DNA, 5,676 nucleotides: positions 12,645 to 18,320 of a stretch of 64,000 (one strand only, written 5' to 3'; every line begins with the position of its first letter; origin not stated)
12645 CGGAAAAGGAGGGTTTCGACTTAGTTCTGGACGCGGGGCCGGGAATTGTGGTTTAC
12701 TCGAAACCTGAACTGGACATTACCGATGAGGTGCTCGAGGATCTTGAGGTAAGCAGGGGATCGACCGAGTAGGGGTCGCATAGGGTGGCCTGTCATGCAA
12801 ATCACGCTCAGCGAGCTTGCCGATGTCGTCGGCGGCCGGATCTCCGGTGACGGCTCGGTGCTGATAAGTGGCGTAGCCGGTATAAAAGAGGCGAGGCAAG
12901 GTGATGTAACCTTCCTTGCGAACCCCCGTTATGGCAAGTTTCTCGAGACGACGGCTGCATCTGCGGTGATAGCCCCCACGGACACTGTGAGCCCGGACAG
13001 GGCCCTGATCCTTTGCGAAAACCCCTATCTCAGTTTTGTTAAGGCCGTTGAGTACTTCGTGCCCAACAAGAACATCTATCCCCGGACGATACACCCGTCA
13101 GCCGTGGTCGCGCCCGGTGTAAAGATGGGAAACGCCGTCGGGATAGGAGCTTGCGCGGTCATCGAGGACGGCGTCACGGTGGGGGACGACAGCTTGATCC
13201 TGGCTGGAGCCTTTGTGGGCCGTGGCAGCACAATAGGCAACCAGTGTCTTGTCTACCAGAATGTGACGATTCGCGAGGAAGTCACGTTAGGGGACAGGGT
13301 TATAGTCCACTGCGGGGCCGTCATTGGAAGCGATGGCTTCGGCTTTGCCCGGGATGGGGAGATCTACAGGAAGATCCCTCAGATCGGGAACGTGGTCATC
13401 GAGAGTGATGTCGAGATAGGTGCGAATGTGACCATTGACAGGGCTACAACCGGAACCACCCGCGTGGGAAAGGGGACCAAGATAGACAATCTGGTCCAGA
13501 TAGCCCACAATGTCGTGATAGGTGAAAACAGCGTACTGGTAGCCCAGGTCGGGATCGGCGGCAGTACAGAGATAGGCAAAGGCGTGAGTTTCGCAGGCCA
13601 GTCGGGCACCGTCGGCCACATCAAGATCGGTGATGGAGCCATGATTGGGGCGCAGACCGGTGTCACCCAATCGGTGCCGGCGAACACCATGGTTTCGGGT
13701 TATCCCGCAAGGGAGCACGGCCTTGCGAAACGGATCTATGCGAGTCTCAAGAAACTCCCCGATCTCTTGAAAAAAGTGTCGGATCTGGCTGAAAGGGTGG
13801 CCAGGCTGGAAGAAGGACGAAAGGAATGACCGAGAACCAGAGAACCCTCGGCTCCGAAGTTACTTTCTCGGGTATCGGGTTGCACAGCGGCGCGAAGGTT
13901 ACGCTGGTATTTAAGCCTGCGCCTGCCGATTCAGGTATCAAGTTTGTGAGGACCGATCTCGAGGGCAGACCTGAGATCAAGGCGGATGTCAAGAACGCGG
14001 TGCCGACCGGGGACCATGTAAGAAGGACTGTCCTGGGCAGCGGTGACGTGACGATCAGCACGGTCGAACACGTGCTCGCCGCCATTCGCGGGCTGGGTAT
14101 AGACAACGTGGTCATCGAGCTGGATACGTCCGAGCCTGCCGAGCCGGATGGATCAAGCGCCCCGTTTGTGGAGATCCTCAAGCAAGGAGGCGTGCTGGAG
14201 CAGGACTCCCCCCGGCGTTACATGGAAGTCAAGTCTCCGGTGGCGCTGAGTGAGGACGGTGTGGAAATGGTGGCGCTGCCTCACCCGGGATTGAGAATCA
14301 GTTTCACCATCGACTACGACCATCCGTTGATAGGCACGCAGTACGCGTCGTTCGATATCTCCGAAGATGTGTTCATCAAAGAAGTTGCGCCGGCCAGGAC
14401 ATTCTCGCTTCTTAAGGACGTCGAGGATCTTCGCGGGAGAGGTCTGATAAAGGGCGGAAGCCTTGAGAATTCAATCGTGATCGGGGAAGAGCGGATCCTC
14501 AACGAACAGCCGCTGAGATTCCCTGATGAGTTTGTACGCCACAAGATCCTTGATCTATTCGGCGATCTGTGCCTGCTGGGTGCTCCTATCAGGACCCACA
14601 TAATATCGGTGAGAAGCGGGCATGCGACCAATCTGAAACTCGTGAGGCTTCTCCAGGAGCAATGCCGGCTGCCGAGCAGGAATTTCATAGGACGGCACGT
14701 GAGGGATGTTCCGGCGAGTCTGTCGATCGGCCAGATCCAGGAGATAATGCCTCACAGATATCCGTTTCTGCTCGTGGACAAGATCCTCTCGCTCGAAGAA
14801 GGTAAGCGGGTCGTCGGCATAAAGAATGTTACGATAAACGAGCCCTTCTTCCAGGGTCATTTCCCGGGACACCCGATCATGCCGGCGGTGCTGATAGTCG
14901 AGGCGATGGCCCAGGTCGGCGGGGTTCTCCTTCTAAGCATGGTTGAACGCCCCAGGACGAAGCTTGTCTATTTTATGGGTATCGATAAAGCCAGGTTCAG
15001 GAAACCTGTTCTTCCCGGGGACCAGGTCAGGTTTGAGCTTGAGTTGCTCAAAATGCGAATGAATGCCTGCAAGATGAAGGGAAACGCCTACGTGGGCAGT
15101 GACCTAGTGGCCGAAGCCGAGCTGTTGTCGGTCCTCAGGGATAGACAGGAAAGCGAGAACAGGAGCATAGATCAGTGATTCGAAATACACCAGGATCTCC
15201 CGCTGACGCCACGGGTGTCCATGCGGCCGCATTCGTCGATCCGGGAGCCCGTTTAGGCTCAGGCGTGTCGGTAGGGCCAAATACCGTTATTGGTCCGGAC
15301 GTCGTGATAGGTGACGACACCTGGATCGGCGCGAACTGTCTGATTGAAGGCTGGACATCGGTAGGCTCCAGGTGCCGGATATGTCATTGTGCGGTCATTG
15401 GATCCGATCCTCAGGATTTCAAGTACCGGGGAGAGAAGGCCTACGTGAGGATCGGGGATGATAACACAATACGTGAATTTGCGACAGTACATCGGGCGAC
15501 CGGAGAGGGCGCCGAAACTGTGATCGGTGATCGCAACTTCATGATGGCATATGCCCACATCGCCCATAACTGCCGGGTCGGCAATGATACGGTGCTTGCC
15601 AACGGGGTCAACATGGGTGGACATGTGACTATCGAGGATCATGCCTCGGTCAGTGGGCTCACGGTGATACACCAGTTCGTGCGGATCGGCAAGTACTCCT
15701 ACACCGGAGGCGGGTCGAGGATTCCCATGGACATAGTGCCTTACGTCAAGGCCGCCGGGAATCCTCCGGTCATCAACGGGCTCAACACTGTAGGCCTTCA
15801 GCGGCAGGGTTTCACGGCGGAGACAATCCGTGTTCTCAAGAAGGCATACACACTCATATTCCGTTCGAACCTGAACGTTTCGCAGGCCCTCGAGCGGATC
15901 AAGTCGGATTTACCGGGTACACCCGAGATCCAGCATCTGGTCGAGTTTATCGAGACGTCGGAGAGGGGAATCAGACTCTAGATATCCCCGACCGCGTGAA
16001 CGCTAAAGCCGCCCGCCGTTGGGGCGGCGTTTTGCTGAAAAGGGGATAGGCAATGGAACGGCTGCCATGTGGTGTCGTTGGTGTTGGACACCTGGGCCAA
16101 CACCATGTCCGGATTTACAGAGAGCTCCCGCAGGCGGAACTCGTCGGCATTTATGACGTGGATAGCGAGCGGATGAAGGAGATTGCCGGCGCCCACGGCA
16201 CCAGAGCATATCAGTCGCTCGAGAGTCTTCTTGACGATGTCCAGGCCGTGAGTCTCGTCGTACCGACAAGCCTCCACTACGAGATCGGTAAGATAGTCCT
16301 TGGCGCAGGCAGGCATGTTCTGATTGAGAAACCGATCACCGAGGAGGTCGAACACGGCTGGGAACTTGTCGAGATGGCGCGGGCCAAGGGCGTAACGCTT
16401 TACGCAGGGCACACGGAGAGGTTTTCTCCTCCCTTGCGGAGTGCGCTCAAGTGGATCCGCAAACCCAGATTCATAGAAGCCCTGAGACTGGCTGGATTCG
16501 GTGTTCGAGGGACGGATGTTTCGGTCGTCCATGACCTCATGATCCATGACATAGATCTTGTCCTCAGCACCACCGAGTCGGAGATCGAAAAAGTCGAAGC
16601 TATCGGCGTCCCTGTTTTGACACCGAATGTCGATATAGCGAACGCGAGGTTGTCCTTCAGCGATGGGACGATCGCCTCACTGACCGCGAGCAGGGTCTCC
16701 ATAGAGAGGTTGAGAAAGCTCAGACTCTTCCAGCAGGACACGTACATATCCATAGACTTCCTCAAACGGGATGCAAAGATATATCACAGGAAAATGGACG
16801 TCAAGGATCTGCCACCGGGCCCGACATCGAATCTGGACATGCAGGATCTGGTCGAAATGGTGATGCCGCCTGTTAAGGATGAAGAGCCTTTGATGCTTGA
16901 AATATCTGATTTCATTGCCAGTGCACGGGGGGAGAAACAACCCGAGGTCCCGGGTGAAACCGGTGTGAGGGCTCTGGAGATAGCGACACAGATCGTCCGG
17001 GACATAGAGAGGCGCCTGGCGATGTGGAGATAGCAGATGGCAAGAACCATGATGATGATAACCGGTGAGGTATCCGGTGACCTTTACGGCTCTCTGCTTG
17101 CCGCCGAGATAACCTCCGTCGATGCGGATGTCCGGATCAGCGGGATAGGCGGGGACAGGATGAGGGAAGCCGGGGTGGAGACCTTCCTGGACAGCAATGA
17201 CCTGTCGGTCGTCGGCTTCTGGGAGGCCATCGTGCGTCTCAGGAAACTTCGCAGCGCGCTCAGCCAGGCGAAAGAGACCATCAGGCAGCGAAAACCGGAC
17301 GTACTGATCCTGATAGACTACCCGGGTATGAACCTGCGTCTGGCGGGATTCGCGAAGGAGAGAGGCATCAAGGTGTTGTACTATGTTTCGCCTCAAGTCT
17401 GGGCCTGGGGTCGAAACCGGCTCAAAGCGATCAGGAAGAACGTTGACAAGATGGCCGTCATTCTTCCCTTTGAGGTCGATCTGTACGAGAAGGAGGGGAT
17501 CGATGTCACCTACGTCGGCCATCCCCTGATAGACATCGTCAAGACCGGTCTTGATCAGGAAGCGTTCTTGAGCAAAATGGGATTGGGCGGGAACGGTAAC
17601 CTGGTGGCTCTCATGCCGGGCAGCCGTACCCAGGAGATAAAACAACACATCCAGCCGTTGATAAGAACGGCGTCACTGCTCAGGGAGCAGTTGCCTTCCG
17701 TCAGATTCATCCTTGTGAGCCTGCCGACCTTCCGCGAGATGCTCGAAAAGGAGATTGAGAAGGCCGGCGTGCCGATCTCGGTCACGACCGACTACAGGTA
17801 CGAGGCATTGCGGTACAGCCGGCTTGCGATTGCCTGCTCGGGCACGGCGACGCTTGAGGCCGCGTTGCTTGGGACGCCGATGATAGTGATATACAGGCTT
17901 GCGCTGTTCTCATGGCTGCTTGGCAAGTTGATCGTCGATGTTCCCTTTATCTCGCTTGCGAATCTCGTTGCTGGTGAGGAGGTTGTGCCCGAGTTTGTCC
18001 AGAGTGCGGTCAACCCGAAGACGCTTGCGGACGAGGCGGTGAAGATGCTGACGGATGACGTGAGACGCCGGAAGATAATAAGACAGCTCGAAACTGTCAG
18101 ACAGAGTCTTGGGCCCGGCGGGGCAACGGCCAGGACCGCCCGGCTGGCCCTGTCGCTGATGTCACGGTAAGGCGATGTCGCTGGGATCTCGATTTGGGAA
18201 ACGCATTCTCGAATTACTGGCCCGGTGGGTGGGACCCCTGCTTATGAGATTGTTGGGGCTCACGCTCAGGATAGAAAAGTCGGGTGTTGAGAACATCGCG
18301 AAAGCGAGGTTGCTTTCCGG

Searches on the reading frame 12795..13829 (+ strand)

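Call 59: search_protein_families(library=pfam, proteins=[window:12795-13829:+], max_evalue=0.0001)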
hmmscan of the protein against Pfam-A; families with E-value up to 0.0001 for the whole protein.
window:12795-13829:+ (344 aa): 3 families
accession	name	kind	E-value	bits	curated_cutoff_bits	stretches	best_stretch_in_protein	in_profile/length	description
PF00132.30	Hexapep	-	2e-28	97.3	27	3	222-256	2-36/36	Bacterial transferase hexapeptide (six repeats)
PF04613.19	LpxD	-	6.6e-20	71.2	30.8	1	22-86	2-69/70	UDP-3-O-[3-hydroxymyristoyl] glucosamine N-acyltransferase, LpxD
PF25084.1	LbH_EIF2B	-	7.9e-09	35.9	54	0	105-178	30-100/105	EIF2B subunit epsilon LbH domain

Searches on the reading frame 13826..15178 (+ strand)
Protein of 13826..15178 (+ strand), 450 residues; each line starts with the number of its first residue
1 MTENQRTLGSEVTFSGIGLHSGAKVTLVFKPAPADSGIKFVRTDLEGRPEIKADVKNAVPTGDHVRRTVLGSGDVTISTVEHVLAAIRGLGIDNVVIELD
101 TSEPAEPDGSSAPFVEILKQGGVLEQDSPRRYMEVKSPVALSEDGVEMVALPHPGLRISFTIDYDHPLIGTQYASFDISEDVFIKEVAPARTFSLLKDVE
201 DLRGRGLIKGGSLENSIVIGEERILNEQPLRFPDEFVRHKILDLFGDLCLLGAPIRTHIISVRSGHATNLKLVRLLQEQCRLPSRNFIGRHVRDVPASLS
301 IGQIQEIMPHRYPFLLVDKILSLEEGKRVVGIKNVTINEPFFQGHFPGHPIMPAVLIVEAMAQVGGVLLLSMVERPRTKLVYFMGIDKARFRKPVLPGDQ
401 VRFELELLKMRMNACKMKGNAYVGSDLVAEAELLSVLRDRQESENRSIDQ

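Call 59: search_protein_families(library=pfam, proteins=[window:13826-15178:+], max_evalue=0.0001)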
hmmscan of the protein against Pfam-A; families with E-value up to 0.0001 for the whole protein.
window:13826-15178:+ (450 aa): 3 families
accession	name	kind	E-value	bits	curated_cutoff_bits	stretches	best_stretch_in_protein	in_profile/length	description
PF03331.19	LpxC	-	1.1e-96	323.9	27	1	5-276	1-266/268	UDP-3-O-acyl N-acetylglycosamine deacetylase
PF07977.19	FabA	-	5.4e-36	123.7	23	1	308-432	1-138/138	FabA-like domain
PF01575.25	MaoC_dehydratas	-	7.1e-05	22.8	27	0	373-421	67-115/123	MaoC like domain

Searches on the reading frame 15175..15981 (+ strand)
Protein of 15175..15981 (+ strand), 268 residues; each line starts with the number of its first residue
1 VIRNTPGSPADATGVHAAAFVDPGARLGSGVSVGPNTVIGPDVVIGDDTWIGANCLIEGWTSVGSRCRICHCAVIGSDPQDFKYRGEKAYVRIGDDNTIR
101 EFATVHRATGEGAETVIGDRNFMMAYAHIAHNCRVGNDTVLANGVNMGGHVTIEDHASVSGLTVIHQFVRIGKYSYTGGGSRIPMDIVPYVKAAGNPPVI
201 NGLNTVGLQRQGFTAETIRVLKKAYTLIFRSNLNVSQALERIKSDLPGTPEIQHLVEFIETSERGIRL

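Call 59: search_protein_families(library=pfam, proteins=[window:15175-15981:+], max_evalue=0.0001)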
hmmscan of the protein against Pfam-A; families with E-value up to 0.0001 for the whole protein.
window:15175-15981:+ (268 aa): 4 families
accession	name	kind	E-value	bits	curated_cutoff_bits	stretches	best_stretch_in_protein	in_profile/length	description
PF00132.30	Hexapep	-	3.1e-30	103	27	3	42-76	1-35/36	Bacterial transferase hexapeptide (six repeats)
PF13720.11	Acetyltransf_11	-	6.6e-29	100.6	24.5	1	186-266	1-81/82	Udp N-acetylglucosamine O-acyltransferase; Domain 2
PF25084.1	LbH_EIF2B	-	1.4e-09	38.3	54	0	92-173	23-101/105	EIF2B subunit epsilon LbH domain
PF25087.1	GMPPB_C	-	1.3e-06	28.5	39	0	19-65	5-50/110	GMPPB C-terminal domain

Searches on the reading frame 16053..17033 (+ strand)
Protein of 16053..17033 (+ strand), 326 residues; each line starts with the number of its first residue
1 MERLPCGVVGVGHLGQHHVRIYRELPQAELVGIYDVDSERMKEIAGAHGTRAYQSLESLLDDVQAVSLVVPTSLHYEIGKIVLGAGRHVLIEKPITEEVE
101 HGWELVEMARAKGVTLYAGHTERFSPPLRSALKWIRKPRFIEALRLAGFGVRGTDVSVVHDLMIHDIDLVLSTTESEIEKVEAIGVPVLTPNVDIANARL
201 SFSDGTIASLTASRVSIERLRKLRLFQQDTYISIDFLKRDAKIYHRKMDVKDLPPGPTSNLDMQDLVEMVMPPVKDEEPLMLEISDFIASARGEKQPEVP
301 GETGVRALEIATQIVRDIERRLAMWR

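Call 59: search_protein_families(library=pfam, proteins=[window:16053-17033:+], max_evalue=0.0001)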
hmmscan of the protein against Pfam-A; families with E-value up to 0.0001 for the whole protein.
window:16053-17033:+ (326 aa): 2 families
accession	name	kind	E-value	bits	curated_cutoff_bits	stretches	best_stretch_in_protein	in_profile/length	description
PF01408.29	GFO_IDH_MocA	-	1.5e-27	97.1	24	1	6-120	3-120/120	Oxidoreductase family, NAD-binding Rossmann fold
PF22725.1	GFO_IDH_MocA_C3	-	6.7e-08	33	27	1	158-219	45-109/124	GFO/IDH/MocA C-terminal domain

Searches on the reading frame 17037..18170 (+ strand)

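Call 59: search_protein_families(library=pfam, proteins=[window:17037-18170:+], max_evalue=0.0001)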
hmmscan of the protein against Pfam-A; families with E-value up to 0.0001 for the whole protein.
window:17037-18170:+ (377 aa): 1 family
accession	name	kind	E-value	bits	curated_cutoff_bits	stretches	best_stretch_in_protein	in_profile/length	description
PF02684.21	LpxB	-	6.5e-101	338.3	22.6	1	6-359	2-360/374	Lipid-A-disaccharide synthetase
